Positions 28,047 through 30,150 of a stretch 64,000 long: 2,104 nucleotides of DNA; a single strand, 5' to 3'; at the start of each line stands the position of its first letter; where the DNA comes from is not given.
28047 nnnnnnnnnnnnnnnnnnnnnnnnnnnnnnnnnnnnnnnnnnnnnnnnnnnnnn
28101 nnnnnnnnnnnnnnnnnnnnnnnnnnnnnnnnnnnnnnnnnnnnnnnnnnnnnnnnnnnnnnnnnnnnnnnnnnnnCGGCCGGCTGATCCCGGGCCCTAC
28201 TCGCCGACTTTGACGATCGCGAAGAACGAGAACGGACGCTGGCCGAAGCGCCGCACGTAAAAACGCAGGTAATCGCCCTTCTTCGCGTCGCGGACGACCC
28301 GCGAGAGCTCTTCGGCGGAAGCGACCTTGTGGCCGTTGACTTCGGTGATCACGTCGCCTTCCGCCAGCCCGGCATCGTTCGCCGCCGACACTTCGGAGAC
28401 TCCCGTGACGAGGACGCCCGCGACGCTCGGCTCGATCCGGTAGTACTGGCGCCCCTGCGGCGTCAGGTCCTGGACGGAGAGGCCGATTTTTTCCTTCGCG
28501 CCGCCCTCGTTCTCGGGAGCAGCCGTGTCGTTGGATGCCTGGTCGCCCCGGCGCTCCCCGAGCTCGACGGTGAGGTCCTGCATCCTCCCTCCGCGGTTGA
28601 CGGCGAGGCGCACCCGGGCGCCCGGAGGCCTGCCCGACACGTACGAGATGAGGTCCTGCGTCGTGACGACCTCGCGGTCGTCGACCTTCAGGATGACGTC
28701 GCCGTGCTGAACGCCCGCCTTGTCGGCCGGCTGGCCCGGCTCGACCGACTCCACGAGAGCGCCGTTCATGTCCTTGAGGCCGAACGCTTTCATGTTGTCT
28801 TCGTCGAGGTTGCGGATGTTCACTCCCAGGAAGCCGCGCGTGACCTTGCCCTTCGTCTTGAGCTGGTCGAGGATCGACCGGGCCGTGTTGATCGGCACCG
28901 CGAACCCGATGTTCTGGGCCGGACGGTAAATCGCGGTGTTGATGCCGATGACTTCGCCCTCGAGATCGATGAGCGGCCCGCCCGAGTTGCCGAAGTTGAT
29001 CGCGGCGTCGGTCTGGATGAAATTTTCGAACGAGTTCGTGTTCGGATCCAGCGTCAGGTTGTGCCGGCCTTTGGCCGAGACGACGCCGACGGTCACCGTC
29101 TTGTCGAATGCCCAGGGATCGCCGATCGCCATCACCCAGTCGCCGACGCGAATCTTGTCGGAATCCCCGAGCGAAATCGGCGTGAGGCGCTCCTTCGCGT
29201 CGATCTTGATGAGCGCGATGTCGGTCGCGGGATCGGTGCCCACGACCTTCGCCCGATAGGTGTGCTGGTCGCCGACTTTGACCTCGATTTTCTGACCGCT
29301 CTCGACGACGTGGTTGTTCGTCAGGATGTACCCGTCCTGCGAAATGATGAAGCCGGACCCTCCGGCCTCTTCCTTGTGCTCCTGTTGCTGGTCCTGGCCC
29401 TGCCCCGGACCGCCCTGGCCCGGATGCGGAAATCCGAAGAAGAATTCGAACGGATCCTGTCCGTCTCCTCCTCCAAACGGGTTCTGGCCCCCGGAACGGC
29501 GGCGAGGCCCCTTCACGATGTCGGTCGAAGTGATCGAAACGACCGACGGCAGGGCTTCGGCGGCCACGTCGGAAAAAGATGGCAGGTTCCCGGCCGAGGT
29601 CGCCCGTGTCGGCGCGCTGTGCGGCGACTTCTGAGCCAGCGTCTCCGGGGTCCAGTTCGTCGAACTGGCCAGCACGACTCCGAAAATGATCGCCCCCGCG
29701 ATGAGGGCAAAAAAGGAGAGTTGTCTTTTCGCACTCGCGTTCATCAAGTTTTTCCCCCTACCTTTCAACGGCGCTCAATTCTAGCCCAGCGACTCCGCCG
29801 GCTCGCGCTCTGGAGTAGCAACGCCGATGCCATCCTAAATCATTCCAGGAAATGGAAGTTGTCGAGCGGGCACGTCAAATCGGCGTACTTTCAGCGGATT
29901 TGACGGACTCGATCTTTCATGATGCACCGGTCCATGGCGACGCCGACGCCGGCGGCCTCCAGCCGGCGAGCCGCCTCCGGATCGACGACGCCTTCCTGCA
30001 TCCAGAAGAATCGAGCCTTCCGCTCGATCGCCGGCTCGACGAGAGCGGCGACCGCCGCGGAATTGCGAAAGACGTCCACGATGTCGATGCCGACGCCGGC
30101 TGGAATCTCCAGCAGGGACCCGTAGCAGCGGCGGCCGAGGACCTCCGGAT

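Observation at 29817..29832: Near-consensus sigma54 promoter in front of the degP and NtrC-like regulator operon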

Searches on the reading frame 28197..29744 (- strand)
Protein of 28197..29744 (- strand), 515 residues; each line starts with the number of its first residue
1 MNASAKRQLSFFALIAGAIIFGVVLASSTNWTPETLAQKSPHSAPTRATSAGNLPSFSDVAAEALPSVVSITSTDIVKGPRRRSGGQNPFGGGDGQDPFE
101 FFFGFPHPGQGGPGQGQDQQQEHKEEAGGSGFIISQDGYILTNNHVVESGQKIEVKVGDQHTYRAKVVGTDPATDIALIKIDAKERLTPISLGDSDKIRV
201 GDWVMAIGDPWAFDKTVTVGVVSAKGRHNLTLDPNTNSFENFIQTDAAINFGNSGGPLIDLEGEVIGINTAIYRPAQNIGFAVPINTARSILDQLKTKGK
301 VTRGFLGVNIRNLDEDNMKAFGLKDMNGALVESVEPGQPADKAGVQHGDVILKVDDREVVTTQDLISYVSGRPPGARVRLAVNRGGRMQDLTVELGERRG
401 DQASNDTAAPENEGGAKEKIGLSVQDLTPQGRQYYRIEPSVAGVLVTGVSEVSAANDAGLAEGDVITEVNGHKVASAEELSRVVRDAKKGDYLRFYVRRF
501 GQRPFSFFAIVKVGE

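Call 5: search_protein_families(library=pfam, proteins=[window:28197-29744:-])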
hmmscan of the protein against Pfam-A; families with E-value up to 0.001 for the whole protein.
window:28197-29744:- (515 aa): 8 families
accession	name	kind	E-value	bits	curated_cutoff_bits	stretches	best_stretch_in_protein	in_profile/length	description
PF13365.12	Trypsin_2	-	5e-35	121.8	27.6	1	129-268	1-144/144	Trypsin-like peptidase domain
PF13180.12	PDZ_2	-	8e-31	106.6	27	2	304-395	1-80/80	PDZ domain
PF00089.32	Trypsin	-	1.5e-25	90.7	20.6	1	126-289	24-217/220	Trypsin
PF17820.7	PDZ_6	-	5.8e-23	80.8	27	2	331-384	2-54/54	PDZ domain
PF00595.29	PDZ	-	1e-19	71.1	23.2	2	300-364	7-62/81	PDZ domain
PF14685.13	PDZ_Tricorn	-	1.1e-07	32.1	25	0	339-393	32-88/88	Tricorn protease PDZ domain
PF10459.15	Peptidase_S46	-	0.00013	21.3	22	0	127-149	47-69/698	Peptidase S46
PF12812.13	PDZ_1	-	0.00074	19.9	28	0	421-488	12-76/78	PDZ-like domain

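Call 7: find_related_loci(query=window:28197-29744:-, collection=genome_contigs, flank=6000)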
Query window:28197-29744:- (515 aa) in genome_contigs; peptide patterns used: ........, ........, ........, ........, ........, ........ (x = any residue, [..] = any of these).
150 stretches matched a pattern; 54 encode a relative of the query (tblastn E <= 1e-3); 54 distinct loci.
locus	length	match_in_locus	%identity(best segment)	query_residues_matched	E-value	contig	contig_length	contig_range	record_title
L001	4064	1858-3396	89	1-515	0e+0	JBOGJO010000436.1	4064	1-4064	MAG: Thermoanaerobaculia bacterium isolate TC-S_maxbin2.bin.114 k127_3493978, whole genome shotgun sequence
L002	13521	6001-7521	77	1-515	0e+0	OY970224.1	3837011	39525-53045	MAG: uncultured Acidobacteriota bacterium isolate MFD04967.bin.c.6 genome assembly, chromosome: 1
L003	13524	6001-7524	58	1-515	0e+0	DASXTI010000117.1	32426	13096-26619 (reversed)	MAG TPA_asm: Thermoanaerobaculia bacterium isolate SMAG_U4688 k141_1900295, whole genome shotgun sequence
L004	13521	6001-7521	57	1-513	9e-176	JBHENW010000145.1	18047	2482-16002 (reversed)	MAG: Thermoanaerobaculia bacterium isolate S5_bin.33.orig S5_k141_2032839, whole genome shotgun sequence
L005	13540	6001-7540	95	1-515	0e+0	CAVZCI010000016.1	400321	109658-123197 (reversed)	MAG: uncultured Acidobacteriota bacterium isolate MFD00822.bin.2.149 genome assembly, contig: contig_77772, whole genome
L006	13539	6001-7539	53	9-512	1e-153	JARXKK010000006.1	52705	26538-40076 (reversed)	MAG: Acidobacteriota bacterium isolate bin03 NODE_145_length_52705_cov_15.790427, whole genome shotgun sequence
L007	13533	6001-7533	51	9-512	6e-153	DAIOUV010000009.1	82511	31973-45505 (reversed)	MAG TPA_asm: Acidobacteriota bacterium isolate CTOTU10854 NODE_28_length_82511_cov_13.270520, whole genome shotgun seque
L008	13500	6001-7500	51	7-503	1e-152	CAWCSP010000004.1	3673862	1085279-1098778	MAG: uncultured Acidobacteriota bacterium isolate MFD04428.bin.1.167 genome assembly, contig: contig_20948, whole genome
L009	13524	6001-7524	52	9-512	2e-152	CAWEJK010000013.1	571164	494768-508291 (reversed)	MAG: Thermoanaerobaculia bacterium isolate MFD05942.bin.2.207 genome assembly, contig: contig_8027, whole genome shotgun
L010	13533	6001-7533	52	9-512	3e-152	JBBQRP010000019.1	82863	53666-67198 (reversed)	MAG: Thermoanaerobaculia bacterium isolate Co_metawrap_1695 Cmw_1695_k141_29102863_length_82863_cov_24.9588, whole genom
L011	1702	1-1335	56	67-512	1e-155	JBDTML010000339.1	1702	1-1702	MAG: Acidobacteriota bacterium isolate cluster3_bin.125 NODE_554711_length_1702_cov_8.150577, whole genome shotgun seque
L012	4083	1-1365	54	57-512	2e-145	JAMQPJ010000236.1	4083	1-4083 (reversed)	MAG: Thermoanaerobaculia bacterium isolate CH5 k141_1551672, whole genome shotgun sequence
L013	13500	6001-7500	49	4-512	8e-140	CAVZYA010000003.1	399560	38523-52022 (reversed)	MAG: uncultured Acidobacteriota bacterium isolate MFD01872.bin.1.224 genome assembly, contig: contig_78124, whole genome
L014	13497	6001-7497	49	9-512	3e-135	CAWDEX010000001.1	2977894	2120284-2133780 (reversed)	MAG: uncultured Acidobacteriota bacterium isolate MFD05942.bin.1.64 genome assembly, contig: contig_14741, whole genome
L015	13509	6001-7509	48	4-512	9e-135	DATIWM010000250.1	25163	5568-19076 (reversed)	MAG TPA_asm: Thermoanaerobaculia bacterium isolate SMAG_U15223 k141_2345083, whole genome shotgun sequence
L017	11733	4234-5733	50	9-515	8e-142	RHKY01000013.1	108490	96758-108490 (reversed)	MAG: Acidobacteria bacterium isolate ACB1 N2_1.scaffold_60, whole genome shotgun sequence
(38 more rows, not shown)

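Call 40: search_protein_families(library=pfam, proteins=[L006:7612-8970:-, L013:7567-8973:-, L017:5924-7231:+], max_evalue=0.00001)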
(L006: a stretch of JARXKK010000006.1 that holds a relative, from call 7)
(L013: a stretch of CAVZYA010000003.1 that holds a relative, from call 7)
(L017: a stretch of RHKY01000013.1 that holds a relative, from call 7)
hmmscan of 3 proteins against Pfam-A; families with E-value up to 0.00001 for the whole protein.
L006:7612-8970:- (452 aa): 2 families
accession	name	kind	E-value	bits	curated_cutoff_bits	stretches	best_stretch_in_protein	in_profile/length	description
PF19288.4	CofH_C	-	1.8e-18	67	27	1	290-403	3-118/125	CofH/MqnC C-terminal region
PF04055.27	Radical_SAM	-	1.4e-13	51.8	29.5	1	108-278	2-163/166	Radical SAM superfamily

L013:7567-8973:- (468 aa): 2 families
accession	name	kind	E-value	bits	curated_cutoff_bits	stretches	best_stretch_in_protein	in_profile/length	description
PF19288.4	CofH_C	-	5.1e-21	75.2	27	1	311-425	2-118/125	CofH/MqnC C-terminal region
PF04055.27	Radical_SAM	-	6e-13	49.7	29.5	1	130-300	2-163/166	Radical SAM superfamily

L017:5924-7231:+ (435 aa): 1 family
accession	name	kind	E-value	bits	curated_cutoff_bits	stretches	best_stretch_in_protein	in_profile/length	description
PF02321.23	OEP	-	2.8e-40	138.6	22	2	33-222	3-186/187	Outer membrane efflux protein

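Call 41: search_protein_families(library=ncbifam, proteins=[window:28197-29744:-], max_evalue=1e-10)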
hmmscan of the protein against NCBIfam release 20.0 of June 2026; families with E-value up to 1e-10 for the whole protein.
window:28197-29744:- (515 aa): 17 families
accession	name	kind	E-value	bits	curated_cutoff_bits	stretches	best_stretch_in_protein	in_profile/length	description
TIGR02037.1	degP_htrA_DO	subfamily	3.5e-143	477.6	416.2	1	55-505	1-431/434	Do family serine endopeptidase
NF041521.1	HhoA_HhoB_HtrA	equivalog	3e-99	332.5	450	1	117-396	47-332/335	HhoA/HhoB/HtrA family serine endopeptidase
NF008189.1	PRK10942.1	equivalog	1.9e-86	290.4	720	1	44-499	29-467/477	serine endoprotease DegP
NF007526.1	PRK10139.1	equivalog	2.2e-86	290.3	756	1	42-485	27-434/456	serine endoprotease DegQ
NF047968.1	SerProtHtrA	equivalog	7.1e-83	278.9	470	1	121-394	81-356/357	serine protease HtrA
TIGR02038.1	protease_degS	equivalog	2.9e-82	276.6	422.95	1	126-397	77-348/351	outer membrane-stress sensor serine endopeptidase DegS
NF008147.1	PRK10898.1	equivalog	3.2e-75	253.5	408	1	118-395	69-347/352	outer membrane-stress sensor serine endopeptidase DegS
NF040960.1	MamE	equivalog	6.9e-72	243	800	2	126-292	121-290/659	magnetosome formation protease MamE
NF050055.1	SerProtHtrAMycob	equivalog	6.8e-62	210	800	1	123-394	223-497/502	serine protease HtrA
NF053637.1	SerProtHtrAspr2045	equivalog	3e-55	187.8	650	1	118-396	94-387/394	serine protease HtrA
NF040961.1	MamO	equivalog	2.1e-26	92.5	800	1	125-293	96-265/648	magnetosome protein MamO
NF033740.0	MarP_fam_protase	equivalog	6.4e-24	84.7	250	1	124-297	208-379/390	MarP family serine protease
NF041199.1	trx7_PDZ_seleno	equivalog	2.3e-20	72.9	300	1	325-503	201-383/390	Trx7/PDZ domain-containing (seleno)protein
NF040965.1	MamP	equivalog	3e-13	50.1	300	0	420-503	114-195/290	magnetosome magnetite formation protein MamP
TIGR02860.1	spore_IV_B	equivalog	4.9e-13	48.8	305.25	0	338-391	124-176/402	SpoIVB peptidase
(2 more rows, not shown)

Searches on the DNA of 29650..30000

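Call 67: search_rna_families(source=window, start=29650, end=30000, threshold=evalue, max_evalue=1)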
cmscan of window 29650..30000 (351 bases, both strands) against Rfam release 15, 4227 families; matches with E-value up to 1: 0.
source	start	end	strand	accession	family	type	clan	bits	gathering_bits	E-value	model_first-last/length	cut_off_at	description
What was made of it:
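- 29745..29806 (-): Predicted 5' untranslated leader of about 62 nt, with a GGGGGA ribosome-binding site. No Rfam family matches here (call 67).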
